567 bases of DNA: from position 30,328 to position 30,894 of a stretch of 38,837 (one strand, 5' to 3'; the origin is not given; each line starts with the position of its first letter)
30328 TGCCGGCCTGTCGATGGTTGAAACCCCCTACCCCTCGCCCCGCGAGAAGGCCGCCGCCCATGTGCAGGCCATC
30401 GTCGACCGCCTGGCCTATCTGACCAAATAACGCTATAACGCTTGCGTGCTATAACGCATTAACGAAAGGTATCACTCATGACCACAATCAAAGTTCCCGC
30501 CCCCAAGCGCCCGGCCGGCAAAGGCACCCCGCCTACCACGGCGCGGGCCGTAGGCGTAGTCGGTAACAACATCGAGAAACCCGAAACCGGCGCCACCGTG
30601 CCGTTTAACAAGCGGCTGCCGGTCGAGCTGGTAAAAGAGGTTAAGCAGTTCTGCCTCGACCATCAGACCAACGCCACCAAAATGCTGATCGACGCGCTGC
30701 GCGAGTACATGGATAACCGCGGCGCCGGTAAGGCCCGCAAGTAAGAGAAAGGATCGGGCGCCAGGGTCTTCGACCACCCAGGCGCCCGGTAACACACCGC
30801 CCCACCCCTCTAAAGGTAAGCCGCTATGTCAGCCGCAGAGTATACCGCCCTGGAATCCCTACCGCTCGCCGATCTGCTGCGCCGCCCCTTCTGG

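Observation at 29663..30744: Type Ib partition system whose 8-bp box code recurs genome-wide (omega/ParG-like global regulon)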

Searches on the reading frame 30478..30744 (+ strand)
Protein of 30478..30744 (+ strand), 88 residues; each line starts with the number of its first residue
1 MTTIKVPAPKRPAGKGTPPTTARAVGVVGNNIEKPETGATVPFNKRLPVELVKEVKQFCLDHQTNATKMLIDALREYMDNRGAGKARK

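Call 12: search_protein_families(library=pfam, proteins=[window:30478-30744:+], max_evalue=0.1)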
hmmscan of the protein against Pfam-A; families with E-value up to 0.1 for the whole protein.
window:30478-30744:+ (88 aa): 0 families

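Call 16: search_protein_families(library=phrogs, proteins=[window:30478-30744:+], max_evalue=0.01)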
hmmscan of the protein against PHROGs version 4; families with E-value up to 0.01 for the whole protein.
window:30478-30744:+ (88 aa): 1 family
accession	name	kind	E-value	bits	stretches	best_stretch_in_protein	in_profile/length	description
phrog_6024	-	unknown function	0.0089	17.5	0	7-81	5-79/80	-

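Call 17: find_homologous_proteins(query=window:30478-30744:+, max_evalue=0.01)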
Query window:30478-30744:+ (88 aa): 8 proteins with E <= 0.01 among 12 candidates.
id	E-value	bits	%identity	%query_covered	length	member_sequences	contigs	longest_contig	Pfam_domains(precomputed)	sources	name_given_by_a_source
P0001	4.8e-50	185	95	100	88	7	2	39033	-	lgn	-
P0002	8.5e-34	133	74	98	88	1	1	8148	-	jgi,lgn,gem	-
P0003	1.1e-33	132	74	100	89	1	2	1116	-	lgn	-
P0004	2.1e-33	132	72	100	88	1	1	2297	-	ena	-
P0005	4.6e-32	127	74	99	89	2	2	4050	-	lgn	-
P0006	4.6e-32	127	75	98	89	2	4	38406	-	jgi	jgi:hypothetical protein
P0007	2.3e-31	125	72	100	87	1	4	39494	-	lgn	-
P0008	1.2e-28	116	69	100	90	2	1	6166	-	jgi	jgi:hypothetical protein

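Call 18: find_encoding_contigs(protein=P0006, flank=10000, max_places=4)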
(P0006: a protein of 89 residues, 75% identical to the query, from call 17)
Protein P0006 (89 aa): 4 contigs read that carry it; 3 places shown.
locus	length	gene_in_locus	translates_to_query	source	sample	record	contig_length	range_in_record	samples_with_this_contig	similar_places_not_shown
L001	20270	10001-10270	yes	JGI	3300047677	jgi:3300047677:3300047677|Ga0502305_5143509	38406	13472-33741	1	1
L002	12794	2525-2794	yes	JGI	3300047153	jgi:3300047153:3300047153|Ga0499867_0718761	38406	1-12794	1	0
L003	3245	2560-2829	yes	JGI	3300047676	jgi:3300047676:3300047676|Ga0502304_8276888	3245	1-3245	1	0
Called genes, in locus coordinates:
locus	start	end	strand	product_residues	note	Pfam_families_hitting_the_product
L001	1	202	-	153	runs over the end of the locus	-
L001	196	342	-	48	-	-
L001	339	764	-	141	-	PF00959:Phage_lysozyme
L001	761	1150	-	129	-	-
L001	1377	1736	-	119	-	-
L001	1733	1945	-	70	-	-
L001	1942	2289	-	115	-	-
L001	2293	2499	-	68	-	-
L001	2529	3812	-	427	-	PF00589:Phage_integrase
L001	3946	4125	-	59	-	-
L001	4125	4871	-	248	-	-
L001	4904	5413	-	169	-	-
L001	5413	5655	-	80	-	-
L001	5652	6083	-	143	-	-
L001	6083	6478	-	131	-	-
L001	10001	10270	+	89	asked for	-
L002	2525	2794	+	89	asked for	-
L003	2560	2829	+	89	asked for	-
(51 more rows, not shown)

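Call 19: find_encoding_contigs(protein=P0007, flank=10000, max_places=4)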
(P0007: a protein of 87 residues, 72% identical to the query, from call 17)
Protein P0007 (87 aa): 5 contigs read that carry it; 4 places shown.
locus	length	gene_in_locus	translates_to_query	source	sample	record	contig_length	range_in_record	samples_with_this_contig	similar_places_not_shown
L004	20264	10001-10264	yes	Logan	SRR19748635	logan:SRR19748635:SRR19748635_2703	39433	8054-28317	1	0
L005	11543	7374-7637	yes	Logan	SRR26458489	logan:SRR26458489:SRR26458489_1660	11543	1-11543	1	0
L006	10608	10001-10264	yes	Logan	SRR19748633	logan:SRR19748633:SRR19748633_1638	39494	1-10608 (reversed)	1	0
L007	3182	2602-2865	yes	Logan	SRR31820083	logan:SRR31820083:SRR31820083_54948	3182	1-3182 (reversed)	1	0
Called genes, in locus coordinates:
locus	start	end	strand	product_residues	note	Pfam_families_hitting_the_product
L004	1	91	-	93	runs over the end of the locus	-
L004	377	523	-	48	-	-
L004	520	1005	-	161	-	PF00959:Phage_lysozyme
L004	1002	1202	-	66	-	-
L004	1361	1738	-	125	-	-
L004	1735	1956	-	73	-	-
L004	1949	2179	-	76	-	-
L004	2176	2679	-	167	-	-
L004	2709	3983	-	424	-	PF00589:Phage_integrase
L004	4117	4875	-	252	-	-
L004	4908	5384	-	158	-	-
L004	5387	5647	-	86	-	-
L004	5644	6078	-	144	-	-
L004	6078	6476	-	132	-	-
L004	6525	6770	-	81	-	-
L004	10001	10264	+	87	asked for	-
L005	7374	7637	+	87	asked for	-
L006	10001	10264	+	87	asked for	-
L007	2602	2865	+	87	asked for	-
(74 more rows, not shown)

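Call 20: find_encoding_contigs(protein=P0001, flank=10000, max_places=3)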
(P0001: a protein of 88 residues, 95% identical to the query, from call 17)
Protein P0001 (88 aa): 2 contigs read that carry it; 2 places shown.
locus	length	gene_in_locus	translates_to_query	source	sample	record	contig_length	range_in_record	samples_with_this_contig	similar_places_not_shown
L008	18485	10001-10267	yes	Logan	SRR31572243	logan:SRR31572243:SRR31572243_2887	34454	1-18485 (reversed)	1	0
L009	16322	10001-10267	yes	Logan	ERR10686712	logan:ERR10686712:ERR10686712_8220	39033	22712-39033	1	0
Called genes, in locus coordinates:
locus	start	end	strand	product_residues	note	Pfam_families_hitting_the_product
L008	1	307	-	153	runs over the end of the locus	-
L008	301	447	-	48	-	-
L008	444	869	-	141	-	PF00959:Phage_lysozyme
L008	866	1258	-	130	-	-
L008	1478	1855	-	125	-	-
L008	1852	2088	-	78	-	-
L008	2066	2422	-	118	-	PF24187:DUF7415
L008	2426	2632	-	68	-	-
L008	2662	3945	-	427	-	PF00589:Phage_integrase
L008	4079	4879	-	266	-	-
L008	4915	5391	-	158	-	-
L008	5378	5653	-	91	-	-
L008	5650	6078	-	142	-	-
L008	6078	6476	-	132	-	-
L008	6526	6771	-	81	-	-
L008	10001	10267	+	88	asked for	-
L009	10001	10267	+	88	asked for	-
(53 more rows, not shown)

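Call 25: search_solved_structures(query=A1, max_evalue=10, show_alignments=3)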
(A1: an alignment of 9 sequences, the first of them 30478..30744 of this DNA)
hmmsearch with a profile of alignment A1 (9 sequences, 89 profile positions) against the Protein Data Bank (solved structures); distinct sequences matched with E-value up to 10: 3.
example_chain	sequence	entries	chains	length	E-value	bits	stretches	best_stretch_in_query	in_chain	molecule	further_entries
9kkd_A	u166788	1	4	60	0.0001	26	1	43-82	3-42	Ribbon-helix-helix protein, CopG family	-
2kel_A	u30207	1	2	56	0.059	17.2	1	40-82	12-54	Uncharacterized protein 56B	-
4x9x_A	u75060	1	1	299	1.7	12.5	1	22-81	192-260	DegV domain-containing protein MW1315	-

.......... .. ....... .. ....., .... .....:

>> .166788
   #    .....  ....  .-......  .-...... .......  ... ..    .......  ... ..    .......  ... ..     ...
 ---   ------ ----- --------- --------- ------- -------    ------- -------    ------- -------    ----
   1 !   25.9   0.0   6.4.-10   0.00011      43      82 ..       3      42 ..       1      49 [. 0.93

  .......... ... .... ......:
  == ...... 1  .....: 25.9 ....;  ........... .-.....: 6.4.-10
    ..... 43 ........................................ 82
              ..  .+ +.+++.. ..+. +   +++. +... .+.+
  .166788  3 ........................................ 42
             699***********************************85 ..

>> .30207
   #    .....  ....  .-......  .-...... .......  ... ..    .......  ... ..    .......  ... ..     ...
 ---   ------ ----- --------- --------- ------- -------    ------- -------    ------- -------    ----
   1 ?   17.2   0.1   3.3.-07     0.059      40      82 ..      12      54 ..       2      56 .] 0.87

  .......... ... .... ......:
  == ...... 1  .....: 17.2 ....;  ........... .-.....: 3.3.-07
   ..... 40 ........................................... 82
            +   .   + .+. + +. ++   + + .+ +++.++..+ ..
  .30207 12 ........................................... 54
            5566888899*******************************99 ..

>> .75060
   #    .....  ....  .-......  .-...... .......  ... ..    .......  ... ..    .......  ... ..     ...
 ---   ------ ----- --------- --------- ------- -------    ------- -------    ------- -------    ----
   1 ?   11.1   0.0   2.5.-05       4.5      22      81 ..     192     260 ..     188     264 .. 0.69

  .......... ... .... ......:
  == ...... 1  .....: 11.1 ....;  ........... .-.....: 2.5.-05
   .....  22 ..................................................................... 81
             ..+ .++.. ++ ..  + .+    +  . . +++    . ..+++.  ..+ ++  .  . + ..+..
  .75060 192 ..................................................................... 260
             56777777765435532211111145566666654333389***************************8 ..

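Call 36: predict_structure(alignment_id=A1)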
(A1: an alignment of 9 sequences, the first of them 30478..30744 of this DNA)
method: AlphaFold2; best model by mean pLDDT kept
length: 88 residues; sequences in the alignment: 9
mean_pLDDT: 56.6   pTM: 0.24
mean pLDDT of the five models: 56.6, 52.2, 50.8, 49.8, 48.2
residues with pLDDT >= 90: 0; 70-90: 3; 50-70: 70; < 50: 15
segments of 3 or more residues with pLDDT < 50: 1-4, 22-30
pLDDT, mean of each block of 10 residues (from residue 1): 51 53 46 52 60 65 60 67 54
secondary structure, 60 per line:
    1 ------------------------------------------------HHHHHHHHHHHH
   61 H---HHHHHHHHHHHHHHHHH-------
elements in order: H49-61 H65-81

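Call 65: search_protein_families(library=ncbifam, proteins=[window:30478-30744:+], max_evalue=1)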
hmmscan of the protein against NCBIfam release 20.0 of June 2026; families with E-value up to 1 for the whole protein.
window:30478-30744:+ (88 aa): 0 families

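Call 66: search_protein_families(library=pfam, proteins=[window:30478-30744:+], max_evalue=10)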
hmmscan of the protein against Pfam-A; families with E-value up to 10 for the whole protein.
window:30478-30744:+ (88 aa): 0 families

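Call 76: search_dna_similar(query=window:30478-30744:+, collection=plasmids, mode=protein, max_evalue=0.001, max_rows=25)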
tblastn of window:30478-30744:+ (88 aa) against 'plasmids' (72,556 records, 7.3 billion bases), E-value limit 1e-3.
Records with a match: 38; places in all: 39; records where one place covers at least 80% of the query: 34.
Best place of each record, by identity: <60% 38.
By first word of the organism name: Pseudomonas 30; Halomonas 4; Aeromonas 2; Vibrio 1; Edwardsiella 1.
By predicted mobility (MOB-suite, as given by PLSDB): conjugative 21; non-mobilizable 11; mobilizable 6.
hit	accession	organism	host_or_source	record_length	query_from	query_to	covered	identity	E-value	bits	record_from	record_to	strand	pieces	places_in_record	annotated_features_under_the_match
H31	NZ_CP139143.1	Pseudomonas sp. HR96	single cell,Flower of Prunus persica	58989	9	85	88%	50.6%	3e-16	78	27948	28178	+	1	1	hypothetical protein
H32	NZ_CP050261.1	Pseudomonas coronafaciens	Avena sativa,Infected leaves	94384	9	85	88%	48.1%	2e-15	76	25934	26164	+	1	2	hypothetical protein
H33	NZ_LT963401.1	Pseudomonas cerasi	-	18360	9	85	88%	46.8%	1e-14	74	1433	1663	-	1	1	hypothetical protein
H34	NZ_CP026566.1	Pseudomonas avellanae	Prunus avium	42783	9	85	88%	46.8%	1e-14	74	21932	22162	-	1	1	hypothetical protein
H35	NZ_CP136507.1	Pseudomonas syringae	plant,whole organism,leaves of diseased ...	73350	9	85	88%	46.8%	1e-14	74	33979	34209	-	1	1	hypothetical protein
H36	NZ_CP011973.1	Pseudomonas syringae pv. actinidiae ICMP 18884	Actinidia deliciosa 'Hayward'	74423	9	85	88%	46.8%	1e-14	74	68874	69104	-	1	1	hypothetical protein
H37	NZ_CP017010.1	Pseudomonas syringae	Actinidia chinensis,single ...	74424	9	85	88%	46.8%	1e-14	74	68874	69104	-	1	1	hypothetical protein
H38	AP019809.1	Pseudomonas syringae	-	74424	9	85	88%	46.8%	1e-14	74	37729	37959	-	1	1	hypothetical protein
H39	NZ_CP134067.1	Pseudomonas syringae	whole organism,diseased leaves of ...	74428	9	85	88%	46.8%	1e-14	74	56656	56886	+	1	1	hypothetical protein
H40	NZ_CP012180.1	Pseudomonas syringae pv. actinidiae ICMP 18708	Actinidia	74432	9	85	88%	46.8%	1e-14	74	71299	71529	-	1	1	hypothetical protein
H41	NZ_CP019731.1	Pseudomonas syringae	Actinidia deliciosa,cell culture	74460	9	85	88%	46.8%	1e-14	74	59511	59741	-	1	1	hypothetical protein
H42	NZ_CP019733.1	Pseudomonas syringae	Actinidia deliciosa,cell culture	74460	9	85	88%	46.8%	1e-14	74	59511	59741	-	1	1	hypothetical protein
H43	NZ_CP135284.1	Pseudomonas syringae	kiwifruit,cell culture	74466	9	85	88%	46.8%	1e-14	74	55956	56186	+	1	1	hypothetical protein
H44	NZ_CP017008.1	Pseudomonas syringae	Actinidia deliciosa,whole ...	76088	9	85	88%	46.8%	1e-14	74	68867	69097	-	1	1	hypothetical protein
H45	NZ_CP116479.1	Pseudomonas syringae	Actinidia,mixed culture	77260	9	85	88%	46.8%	1e-14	74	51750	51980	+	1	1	hypothetical protein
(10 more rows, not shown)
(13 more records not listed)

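Call 77: get_annotated_region(hit=H34, flank=20000)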
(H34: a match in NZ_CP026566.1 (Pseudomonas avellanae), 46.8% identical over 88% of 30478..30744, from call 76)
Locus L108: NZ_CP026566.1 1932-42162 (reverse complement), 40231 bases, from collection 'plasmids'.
description: Pseudomonas avellanae strain R2leaf plasmid p4_tig8, complete sequence
organism: Pseudomonas avellanae (NCBI taxid 46257)
taxonomy: Bacteria; Pseudomonadota; Gammaproteobacteria; Pseudomonadales; Pseudomonadaceae; Pseudomonas; Pseudomonas avellanae
host: -; source: Prunus avium; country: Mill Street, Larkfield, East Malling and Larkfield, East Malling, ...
typing (MOB-suite, as given by PLSDB): mobilizable; replicon rep_cluster_283; relaxase MOBQ
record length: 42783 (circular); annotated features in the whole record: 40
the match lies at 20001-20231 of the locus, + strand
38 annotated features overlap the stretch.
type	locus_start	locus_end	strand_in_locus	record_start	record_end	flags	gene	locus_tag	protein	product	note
CDS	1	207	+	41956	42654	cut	-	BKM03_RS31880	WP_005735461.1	GNAT family N-acetyltransferase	-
CDS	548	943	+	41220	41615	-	-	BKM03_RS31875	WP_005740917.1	CesT family type III secretion system chaperone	GO:0030254 - protein secretion by the type III secretion system [Evidence IEA]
CDS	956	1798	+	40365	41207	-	-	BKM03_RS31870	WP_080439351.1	AvrPphF family type III effector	-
CDS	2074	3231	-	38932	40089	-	-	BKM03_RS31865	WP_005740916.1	RNA-binding domain-containing protein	-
CDS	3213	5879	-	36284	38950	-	-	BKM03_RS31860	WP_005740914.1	TrlF family AAA-like ATPase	-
CDS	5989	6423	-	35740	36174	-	-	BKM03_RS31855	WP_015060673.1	MobA/MobL family protein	-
CDS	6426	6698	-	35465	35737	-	-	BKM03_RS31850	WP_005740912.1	hypothetical protein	-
CDS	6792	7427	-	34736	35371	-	-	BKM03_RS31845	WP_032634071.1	recombinase family protein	GO:0006310 - DNA recombination [Evidence IEA]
CDS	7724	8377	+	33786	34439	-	-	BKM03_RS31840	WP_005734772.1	division plane positioning ATPase MipZ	-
CDS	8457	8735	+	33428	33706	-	-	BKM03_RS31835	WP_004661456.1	hypothetical protein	-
CDS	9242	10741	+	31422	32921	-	istA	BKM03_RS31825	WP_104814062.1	IS21-like element ISPsy20 family transposase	GO:0006313 - DNA transposition [Evidence IEA]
CDS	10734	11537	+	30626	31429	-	istB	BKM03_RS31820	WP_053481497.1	IS21-like element ISPsy20 family helper ATPase IstB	-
CDS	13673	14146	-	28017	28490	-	-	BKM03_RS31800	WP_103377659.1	hypothetical protein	-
CDS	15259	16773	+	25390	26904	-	istA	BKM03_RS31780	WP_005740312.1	IS21-like element ISPsy14 family transposase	GO:0006313 - DNA transposition [Evidence IEA]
CDS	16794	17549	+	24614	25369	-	istB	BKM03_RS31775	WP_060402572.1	IS21-like element ISPsy14 family helper ATPase IstB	-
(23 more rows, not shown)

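Call 82: search_protein_representatives(alignment_id=A1)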
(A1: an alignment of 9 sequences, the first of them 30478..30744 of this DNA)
Query: 9 sequences, 89 profile positions. Proteins with E-value up to 0.001 (for the whole library): 41; up to 1e-10: 6; up to 1e-30: 1. The best 41 are listed.
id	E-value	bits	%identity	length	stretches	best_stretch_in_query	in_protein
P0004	7.1e-45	167.5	-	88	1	1-89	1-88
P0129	7.0e-19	84.3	-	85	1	4-85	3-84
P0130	1.1e-17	80.4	-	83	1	5-86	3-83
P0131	3.9e-13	65.8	-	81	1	3-80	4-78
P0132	7.3e-12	61.8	-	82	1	5-86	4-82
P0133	9.4e-12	61.4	-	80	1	7-86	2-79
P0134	1.3e-09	54.6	-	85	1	1-81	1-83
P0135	6.9e-09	52.2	-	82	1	8-83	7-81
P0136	1.5e-08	51.2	-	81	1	8-83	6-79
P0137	1.3e-07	48.1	-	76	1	9-81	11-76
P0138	2.4e-07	47.3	-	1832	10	13-75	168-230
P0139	5.4e-07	46.2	-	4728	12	15-51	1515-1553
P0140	6.1e-07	46.0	-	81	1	7-83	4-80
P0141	1.2e-06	45.0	-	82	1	3-74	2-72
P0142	2.2e-06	44.2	-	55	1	41-88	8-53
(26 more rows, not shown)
